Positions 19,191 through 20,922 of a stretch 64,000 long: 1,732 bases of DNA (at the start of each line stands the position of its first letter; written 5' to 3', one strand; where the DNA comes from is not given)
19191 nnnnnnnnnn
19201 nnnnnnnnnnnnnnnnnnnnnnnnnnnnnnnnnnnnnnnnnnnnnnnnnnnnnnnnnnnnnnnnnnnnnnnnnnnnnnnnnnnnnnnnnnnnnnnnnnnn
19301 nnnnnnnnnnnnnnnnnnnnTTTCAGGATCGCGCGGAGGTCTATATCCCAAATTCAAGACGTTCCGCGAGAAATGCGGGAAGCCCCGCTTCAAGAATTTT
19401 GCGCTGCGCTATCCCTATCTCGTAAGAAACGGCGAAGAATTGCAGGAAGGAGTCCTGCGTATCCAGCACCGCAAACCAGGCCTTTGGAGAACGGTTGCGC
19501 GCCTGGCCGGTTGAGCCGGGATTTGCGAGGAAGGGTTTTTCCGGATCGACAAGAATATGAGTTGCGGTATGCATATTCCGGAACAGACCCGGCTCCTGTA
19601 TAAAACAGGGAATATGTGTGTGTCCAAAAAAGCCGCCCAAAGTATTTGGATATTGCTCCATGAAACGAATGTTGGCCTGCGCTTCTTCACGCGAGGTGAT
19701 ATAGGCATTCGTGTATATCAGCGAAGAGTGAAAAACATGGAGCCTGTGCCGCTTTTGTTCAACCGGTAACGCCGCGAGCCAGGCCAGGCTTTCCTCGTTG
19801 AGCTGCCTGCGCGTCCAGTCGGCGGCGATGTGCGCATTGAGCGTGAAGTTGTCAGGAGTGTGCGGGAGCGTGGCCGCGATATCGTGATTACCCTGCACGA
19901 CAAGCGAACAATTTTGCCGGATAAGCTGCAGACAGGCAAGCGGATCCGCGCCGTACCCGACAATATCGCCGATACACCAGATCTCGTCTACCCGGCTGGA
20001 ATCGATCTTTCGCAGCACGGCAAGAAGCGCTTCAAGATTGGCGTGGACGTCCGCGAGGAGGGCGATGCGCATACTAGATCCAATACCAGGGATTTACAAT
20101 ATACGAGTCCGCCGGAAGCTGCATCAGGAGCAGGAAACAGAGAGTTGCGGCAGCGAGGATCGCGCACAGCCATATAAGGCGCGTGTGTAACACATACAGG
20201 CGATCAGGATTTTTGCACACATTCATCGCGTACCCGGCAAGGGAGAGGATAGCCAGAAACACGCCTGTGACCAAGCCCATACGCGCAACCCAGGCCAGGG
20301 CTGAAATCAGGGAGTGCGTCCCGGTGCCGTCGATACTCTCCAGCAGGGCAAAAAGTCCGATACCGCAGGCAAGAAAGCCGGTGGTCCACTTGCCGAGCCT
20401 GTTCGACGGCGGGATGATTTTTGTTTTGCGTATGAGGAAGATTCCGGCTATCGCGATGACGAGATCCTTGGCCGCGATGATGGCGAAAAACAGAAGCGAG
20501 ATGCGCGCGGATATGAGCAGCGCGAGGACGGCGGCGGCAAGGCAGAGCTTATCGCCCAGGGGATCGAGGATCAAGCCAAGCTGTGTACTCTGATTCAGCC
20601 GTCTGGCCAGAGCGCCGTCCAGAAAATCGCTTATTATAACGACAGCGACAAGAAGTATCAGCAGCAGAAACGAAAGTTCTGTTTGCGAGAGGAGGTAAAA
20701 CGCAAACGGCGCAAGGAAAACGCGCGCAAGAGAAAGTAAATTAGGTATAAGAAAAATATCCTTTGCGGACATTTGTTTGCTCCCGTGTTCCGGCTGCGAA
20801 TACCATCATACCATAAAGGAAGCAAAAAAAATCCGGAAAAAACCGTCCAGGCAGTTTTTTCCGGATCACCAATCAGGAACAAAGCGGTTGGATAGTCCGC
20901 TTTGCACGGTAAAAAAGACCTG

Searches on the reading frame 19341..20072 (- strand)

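Call 59: search_protein_families(library=ncbifam, proteins=[window:19341-20072:-], max_evalue=0.00001)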
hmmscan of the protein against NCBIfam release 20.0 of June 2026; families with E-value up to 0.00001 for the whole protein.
window:19341-20072:- (243 aa): 4 families
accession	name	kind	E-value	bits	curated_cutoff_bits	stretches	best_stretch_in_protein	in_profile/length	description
NF001204.0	PRK00166.1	equivalog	2e-08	33.9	176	1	3-120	3-125/276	symmetrical bis(5'-nucleosyl)-tetraphosphatase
NF008516.0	PRK11439.1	equivalog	3.9e-08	33.6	326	1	3-95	19-112/218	protein-serine/threonine phosphatase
TIGR00040.1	yfcE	subfamily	2.9e-07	30.7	56.25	0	1-120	1-90/158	YfcE family phosphodiesterase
NF006988.0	PRK09453.1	equivalog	5.1e-07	29.7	117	0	1-42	1-42/183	phosphodiesterase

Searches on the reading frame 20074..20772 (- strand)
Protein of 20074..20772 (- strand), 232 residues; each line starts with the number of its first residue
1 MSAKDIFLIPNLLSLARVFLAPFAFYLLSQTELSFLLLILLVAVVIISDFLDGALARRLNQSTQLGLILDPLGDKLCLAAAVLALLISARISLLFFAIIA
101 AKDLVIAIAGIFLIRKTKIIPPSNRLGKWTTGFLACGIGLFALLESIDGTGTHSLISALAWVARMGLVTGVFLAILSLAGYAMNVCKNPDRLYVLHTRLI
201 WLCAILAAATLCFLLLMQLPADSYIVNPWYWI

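Call 59: search_protein_families(library=ncbifam, proteins=[window:20074-20772:-], max_evalue=0.00001)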
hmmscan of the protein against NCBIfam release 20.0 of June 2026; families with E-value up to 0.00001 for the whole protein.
window:20074-20772:- (232 aa): 5 families
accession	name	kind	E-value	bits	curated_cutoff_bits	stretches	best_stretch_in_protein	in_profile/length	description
TIGR00560.1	pgsA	equivalog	1.6e-26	93.9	109.1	1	8-187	2-178/183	CDP-diacylglycerol--glycerol-3-phosphate 3-phosphatidyltransferase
NF053678.1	ClpnSynClsA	equivalog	6.5e-21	75.3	240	1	6-162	2-155/180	cardiolipin synthase ClsA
NF008090.0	PRK10832.1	equivalog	1.1e-11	45.2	304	1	7-85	3-82/182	CDP-diacylglycerol--glycerol-3-phosphate 3-phosphatidyltransferase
NF040950.1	archin_ph_syn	equivalog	5.8e-07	29.5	180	1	6-99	22-118/191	archaetidylinositol phosphate synthase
NF045883.1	PIPSynth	equivalog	1.4e-06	28.1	170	1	36-89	50-103/197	phosphatidylinositol phosphate synthase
